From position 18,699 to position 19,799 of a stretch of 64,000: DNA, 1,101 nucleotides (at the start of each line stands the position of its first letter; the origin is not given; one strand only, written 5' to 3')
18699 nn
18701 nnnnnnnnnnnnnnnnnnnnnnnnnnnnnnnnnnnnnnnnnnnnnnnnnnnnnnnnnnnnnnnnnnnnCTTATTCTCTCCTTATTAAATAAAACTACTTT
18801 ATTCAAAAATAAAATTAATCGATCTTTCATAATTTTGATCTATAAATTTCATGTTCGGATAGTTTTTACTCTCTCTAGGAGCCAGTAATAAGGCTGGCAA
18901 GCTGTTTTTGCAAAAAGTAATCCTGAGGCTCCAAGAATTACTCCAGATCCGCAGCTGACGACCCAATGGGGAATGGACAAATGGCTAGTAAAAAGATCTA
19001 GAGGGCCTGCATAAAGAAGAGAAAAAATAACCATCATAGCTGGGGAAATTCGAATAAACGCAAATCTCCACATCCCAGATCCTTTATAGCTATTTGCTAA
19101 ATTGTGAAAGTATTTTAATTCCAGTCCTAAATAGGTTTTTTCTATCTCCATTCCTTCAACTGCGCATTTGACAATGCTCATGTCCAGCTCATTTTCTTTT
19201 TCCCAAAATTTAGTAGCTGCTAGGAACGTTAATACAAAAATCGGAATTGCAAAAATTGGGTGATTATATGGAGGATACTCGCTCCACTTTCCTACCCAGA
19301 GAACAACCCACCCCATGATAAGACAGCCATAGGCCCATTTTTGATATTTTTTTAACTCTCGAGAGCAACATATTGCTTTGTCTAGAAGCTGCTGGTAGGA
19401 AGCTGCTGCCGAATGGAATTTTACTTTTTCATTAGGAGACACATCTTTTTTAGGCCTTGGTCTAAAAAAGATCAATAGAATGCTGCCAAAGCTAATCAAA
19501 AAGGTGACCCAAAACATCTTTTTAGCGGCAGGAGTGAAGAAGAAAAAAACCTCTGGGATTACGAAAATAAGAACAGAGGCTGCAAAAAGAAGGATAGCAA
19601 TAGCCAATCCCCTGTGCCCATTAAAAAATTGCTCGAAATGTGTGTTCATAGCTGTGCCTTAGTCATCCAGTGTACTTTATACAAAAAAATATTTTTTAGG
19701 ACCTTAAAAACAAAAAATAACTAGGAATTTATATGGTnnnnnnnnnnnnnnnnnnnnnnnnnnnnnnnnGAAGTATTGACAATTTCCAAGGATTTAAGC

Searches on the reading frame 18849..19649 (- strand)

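Call 27: search_protein_families(library=pfam, proteins=[window:18849-19649:-], max_evalue=0.001)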
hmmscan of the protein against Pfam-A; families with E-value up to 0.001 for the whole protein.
window:18849-19649:- (266 aa): 0 families

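Call 84: search_protein_families(library=pfam, proteins=[window:18849-19649:-], max_evalue=10)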
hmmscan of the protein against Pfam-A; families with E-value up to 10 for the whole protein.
window:18849-19649:- (266 aa): 1 family
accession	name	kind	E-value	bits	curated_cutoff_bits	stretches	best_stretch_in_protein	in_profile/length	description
PF20712.2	CyanoTRADDas_TM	-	7.6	7.2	24.3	0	224-248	35-59/68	Cyanobacterial TRADD-N associated 2-Transmembrane domain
